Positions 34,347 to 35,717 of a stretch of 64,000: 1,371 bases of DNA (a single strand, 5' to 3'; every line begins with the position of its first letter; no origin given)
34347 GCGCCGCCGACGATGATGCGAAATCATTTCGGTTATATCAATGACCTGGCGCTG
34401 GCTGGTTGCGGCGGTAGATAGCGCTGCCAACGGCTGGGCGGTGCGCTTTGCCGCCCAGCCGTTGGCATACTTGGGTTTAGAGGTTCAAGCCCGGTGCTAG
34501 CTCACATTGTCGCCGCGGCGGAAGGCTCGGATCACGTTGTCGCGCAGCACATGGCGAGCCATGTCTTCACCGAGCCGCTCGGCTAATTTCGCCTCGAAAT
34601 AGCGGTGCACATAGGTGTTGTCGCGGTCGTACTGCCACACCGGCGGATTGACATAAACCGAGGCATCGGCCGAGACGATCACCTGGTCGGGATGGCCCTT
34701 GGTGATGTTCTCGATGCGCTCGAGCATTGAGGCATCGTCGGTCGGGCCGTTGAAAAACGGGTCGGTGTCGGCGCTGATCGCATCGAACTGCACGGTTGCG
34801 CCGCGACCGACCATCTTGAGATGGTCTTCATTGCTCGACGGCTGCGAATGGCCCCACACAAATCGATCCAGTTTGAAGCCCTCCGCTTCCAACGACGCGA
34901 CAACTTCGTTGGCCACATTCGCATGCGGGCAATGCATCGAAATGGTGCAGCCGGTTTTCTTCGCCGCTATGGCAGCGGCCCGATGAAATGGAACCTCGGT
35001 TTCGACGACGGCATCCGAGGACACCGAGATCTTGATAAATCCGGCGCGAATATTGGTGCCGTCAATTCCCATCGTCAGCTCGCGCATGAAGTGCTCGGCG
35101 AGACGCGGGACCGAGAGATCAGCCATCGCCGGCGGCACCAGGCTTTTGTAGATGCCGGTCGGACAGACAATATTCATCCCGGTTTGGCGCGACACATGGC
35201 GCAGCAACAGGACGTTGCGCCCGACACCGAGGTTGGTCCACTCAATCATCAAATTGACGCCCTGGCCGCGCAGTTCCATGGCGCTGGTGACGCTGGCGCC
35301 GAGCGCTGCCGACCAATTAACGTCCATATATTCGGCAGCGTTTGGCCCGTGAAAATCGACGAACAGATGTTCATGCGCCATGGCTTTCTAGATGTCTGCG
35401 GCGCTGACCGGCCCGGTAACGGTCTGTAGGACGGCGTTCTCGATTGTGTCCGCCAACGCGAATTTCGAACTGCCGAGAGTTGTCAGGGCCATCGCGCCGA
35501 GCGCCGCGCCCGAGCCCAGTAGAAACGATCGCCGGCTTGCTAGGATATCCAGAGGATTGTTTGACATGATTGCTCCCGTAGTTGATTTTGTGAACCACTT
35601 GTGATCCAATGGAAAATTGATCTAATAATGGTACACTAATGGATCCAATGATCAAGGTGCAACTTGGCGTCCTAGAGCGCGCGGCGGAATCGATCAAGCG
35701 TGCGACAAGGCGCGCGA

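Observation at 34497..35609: Tat-secreted phosphotriesterase-like enzyme interrupted by a single in-frame amber codon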

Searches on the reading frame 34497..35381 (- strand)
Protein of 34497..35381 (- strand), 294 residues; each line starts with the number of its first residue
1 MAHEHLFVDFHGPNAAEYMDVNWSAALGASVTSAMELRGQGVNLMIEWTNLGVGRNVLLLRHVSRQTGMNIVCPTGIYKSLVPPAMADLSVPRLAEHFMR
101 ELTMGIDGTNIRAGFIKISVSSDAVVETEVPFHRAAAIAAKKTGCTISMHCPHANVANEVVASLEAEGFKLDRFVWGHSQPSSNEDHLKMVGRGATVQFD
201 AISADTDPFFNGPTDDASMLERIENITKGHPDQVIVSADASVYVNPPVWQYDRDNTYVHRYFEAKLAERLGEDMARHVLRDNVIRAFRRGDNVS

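Call 7: find_related_loci(query=window:34500-35381:-, collection=genome_contigs, flank=6000)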
Query seq(294 aa) (294 aa) in genome_contigs; peptide patterns used: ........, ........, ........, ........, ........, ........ (x = any residue, [..] = any of these).
32 stretches matched a pattern; 2 encode a relative of the query (tblastn E <= 1e-3); 2 distinct loci.
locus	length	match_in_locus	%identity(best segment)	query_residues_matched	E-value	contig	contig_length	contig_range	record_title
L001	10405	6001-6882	82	1-294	3e-170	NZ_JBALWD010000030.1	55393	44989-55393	MAG: Sneathiella sp. isolate 6NakV-08 NODE_30_length_55393_cov_10.280190, whole genome shotgun sequence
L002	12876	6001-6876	48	1-294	2e-87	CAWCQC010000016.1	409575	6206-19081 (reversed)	MAG: uncultured Thermoleophilia bacterium isolate MFD05176.bin.2.261 genome assembly, contig: contig_6318, whole genome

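Call 10: find_encoding_contigs(protein=window:34497-35381:-, flank=8000, max_places=6)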
Protein window:34497-35381:- (294 aa): 6 contigs read that carry it; 5 places shown.
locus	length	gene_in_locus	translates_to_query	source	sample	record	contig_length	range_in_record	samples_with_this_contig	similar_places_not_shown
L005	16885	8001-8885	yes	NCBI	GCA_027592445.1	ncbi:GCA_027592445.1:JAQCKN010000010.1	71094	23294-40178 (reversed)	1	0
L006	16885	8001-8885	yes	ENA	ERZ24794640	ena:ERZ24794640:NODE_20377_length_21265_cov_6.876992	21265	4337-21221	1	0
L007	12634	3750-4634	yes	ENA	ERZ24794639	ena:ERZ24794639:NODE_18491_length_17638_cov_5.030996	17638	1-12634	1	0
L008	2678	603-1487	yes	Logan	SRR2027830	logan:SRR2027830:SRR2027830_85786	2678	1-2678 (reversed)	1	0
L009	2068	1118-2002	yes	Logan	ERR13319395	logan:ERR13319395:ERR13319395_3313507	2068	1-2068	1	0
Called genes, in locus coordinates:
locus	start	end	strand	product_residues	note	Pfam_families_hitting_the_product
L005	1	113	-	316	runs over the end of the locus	PF00892:EamA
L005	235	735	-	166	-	PF07366:SnoaL, PF12680:SnoaL_2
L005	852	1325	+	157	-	PF13577:SnoaL_4, PF12680:SnoaL_2 (weak)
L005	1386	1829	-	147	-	PF10604:Polyketide_cyc2, PF03364:Polyketide_cyc (weak), PF08327:AHSA1 (weak)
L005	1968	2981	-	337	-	PF16884:ADH_N_2, PF00107:ADH_zinc_N, PF13602:ADH_zinc_N_2 (weak)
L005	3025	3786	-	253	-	PF00753:Lactamase_B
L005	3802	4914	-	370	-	PF03069:FmdA_AmdA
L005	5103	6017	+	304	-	PF02900:LigB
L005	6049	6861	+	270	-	PF02900:LigB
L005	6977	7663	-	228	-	PF00392:GntR, PF07729:FCD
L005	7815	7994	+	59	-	-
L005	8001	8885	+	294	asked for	PF02126:PTE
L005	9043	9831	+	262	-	PF00106:adh_short, PF08659:KR, PF13561:adh_short_C2, PF23441:SDR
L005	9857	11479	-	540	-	PF00916:Sulfate_transp, PF01740:STAS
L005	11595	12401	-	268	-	PF00106:adh_short, PF23441:SDR, PF13561:adh_short_C2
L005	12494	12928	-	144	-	PF04075:F420H2_quin_red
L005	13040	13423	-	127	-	PF05899:Cupin_3 (faint), PF07883:Cupin_2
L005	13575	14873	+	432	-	PF08014:MATCAP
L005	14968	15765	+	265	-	PF13230:GATase_4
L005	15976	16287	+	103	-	PF00903:Glyoxalase, PF13669:Glyoxalase_4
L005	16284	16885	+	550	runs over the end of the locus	PF00970:FAD_binding_6 (weak), PF00175:NAD_binding_1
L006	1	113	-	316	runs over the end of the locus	PF00892:EamA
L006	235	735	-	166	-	PF07366:SnoaL, PF12680:SnoaL_2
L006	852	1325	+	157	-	PF13577:SnoaL_4, PF12680:SnoaL_2 (weak)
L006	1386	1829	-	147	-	PF10604:Polyketide_cyc2, PF03364:Polyketide_cyc (weak), PF08327:AHSA1 (weak)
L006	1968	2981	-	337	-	PF16884:ADH_N_2, PF00107:ADH_zinc_N, PF13602:ADH_zinc_N_2 (weak)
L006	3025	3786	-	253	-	PF00753:Lactamase_B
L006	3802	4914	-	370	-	PF03069:FmdA_AmdA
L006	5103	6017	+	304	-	PF02900:LigB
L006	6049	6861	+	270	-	PF02900:LigB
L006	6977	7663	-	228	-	PF00392:GntR, PF07729:FCD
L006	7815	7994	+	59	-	-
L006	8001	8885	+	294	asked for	PF02126:PTE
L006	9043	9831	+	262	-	PF00106:adh_short, PF08659:KR, PF13561:adh_short_C2, PF23441:SDR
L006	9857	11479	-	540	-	PF00916:Sulfate_transp, PF01740:STAS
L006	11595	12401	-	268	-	PF00106:adh_short, PF23441:SDR, PF13561:adh_short_C2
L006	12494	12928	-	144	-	PF04075:F420H2_quin_red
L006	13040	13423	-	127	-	PF05899:Cupin_3 (weak), PF07883:Cupin_2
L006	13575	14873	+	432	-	PF08014:MATCAP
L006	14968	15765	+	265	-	PF13230:GATase_4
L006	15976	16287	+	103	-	PF00903:Glyoxalase, PF13669:Glyoxalase_4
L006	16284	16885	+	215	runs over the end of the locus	?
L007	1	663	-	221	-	?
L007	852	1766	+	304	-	PF02900:LigB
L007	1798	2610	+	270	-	PF02900:LigB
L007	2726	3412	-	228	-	PF00392:GntR, PF07729:FCD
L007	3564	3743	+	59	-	-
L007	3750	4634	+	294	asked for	PF02126:PTE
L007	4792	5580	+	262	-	PF00106:adh_short, PF08659:KR, PF13561:adh_short_C2, PF23441:SDR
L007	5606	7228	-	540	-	PF00916:Sulfate_transp, PF01740:STAS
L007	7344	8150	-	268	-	PF00106:adh_short, PF23441:SDR, PF13561:adh_short_C2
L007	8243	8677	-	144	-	PF04075:F420H2_quin_red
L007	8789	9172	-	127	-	PF05899:Cupin_3 (faint), PF07883:Cupin_2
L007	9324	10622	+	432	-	PF08014:MATCAP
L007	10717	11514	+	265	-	PF13230:GATase_4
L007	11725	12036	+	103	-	PF00903:Glyoxalase, PF13669:Glyoxalase_4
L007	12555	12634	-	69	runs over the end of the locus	-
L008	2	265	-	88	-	?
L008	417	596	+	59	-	-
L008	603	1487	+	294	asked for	PF02126:PTE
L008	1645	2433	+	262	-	PF00106:adh_short, PF08659:KR, PF13561:adh_short_C2, PF23441:SDR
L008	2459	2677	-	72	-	?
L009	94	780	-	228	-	PF00392:GntR, PF07729:FCD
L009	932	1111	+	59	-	-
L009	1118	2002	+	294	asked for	PF02126:PTE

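Call 23: list_cluster_members(proteins=[window:34497-35381:-, window:33551-34339:-, window:35719-36405:+, window:31903-33525:+])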
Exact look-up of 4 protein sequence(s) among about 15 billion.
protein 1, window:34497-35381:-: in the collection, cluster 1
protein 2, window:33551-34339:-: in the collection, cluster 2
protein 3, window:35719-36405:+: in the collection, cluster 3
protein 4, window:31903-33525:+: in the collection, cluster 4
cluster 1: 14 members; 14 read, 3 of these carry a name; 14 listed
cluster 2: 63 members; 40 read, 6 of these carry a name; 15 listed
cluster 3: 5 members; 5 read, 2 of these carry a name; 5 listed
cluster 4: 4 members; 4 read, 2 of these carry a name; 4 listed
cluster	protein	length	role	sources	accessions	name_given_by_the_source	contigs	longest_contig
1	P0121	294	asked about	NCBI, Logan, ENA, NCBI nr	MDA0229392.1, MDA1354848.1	MAG: hypothetical protein O3B21_04325 [Proteobacteria bacterium] | hypothetical protein [Pseudomonadota bacterium]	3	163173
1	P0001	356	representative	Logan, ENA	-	-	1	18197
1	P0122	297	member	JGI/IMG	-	predicted metal-dependent phosphotriesterase family hydrolase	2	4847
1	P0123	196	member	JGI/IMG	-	phosphotriesterase-related protein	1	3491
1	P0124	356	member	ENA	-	-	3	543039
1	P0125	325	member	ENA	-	-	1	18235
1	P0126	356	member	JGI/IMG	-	-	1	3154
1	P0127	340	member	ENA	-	-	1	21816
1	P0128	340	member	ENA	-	-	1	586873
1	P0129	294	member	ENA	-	-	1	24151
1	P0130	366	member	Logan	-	-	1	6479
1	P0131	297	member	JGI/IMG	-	-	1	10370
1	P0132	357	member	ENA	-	-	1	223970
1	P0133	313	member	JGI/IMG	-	-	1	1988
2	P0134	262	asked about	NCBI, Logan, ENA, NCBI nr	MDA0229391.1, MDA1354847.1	MAG: glucose 1-dehydrogenase [Proteobacteria bacterium] | glucose 1-dehydrogenase [Pseudomonadota bacterium]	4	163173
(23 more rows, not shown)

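Call 26: find_encoding_contigs(protein=P0126, flank=3000, max_places=3)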
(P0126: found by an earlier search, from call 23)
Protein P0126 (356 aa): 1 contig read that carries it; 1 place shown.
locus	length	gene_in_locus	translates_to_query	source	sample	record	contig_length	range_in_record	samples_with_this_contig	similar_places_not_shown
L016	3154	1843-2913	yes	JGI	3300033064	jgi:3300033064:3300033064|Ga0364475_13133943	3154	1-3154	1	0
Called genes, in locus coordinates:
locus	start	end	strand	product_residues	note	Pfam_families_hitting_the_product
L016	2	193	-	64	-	?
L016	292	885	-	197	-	PF00440:TetR_N, PF16925:TetR_C_13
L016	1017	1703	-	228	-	PF00392:GntR, PF07729:FCD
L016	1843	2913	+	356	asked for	PF02126:PTE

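Call 27: find_encoding_contigs(protein=P0129, flank=8000, max_places=3)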
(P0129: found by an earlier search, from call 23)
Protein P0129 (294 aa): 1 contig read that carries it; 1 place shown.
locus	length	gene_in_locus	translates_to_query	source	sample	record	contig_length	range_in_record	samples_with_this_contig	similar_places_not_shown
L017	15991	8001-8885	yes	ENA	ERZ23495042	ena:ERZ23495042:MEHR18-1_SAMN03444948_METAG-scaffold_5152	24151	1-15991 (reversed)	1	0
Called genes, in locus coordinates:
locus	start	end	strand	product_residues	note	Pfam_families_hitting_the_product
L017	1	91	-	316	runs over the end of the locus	PF00892:EamA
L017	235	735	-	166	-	PF07366:SnoaL, PF12680:SnoaL_2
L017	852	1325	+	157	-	PF13577:SnoaL_4, PF12680:SnoaL_2 (weak)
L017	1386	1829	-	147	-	PF10604:Polyketide_cyc2, PF03364:Polyketide_cyc (weak), PF08327:AHSA1 (weak)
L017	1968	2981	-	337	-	PF16884:ADH_N_2, PF00107:ADH_zinc_N, PF13602:ADH_zinc_N_2 (weak)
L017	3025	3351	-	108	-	-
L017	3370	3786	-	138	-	PF00753:Lactamase_B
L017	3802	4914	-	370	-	PF03069:FmdA_AmdA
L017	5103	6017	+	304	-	PF02900:LigB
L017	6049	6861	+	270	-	PF02900:LigB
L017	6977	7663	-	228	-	PF00392:GntR, PF07729:FCD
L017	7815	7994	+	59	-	-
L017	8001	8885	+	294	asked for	PF02126:PTE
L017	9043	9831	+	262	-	PF00106:adh_short, PF08659:KR, PF13561:adh_short_C2, PF23441:SDR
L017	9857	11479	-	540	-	PF00916:Sulfate_transp, PF01740:STAS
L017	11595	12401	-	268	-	PF00106:adh_short, PF23441:SDR, PF13561:adh_short_C2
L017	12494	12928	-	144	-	PF04075:F420H2_quin_red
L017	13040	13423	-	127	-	PF05899:Cupin_3 (faint), PF07883:Cupin_2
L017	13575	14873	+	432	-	PF08014:MATCAP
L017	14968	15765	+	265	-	PF13230:GATase_4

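Call 28: find_encoding_contigs(protein=P0130, flank=3000, max_places=3)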
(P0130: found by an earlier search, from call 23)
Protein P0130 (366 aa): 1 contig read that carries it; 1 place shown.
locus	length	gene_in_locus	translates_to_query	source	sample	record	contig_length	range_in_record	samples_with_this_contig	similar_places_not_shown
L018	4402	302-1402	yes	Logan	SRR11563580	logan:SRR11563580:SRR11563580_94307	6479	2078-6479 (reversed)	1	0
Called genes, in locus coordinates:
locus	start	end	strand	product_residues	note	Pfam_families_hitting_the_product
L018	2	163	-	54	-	?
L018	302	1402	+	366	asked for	PF02126:PTE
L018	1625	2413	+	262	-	PF00106:adh_short, PF08659:KR (weak), PF13561:adh_short_C2, PF23441:SDR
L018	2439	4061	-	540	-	PF00916:Sulfate_transp, PF01740:STAS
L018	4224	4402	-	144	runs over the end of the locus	PF04075:F420H2_quin_red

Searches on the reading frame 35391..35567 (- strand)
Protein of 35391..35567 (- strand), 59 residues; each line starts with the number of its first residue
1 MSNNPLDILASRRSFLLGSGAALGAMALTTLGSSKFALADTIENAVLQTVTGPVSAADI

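Call 46: search_protein_families(library=ncbifam, proteins=[window:35391-35567:-], max_evalue=10)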
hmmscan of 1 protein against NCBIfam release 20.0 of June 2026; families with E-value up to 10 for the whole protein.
seq(59 aa): 1 family
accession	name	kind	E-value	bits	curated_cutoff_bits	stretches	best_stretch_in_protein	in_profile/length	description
TIGR01409.1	TAT_signal_seq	domain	0.0064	16.8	16.7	1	11-33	2-24/29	twin-arginine translocation signal domain-containing protein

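Call 47: search_protein_families(library=pfam, proteins=[window:35391-35567:-], max_evalue=10)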
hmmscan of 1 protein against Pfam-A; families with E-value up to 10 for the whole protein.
seq(59 aa): 1 family
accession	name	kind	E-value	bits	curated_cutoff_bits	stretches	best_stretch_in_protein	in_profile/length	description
PF10518.14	TAT_signal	-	0.0017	18.6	22.7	1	11-28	3-20/21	TAT (twin-arginine translocation) pathway signal sequence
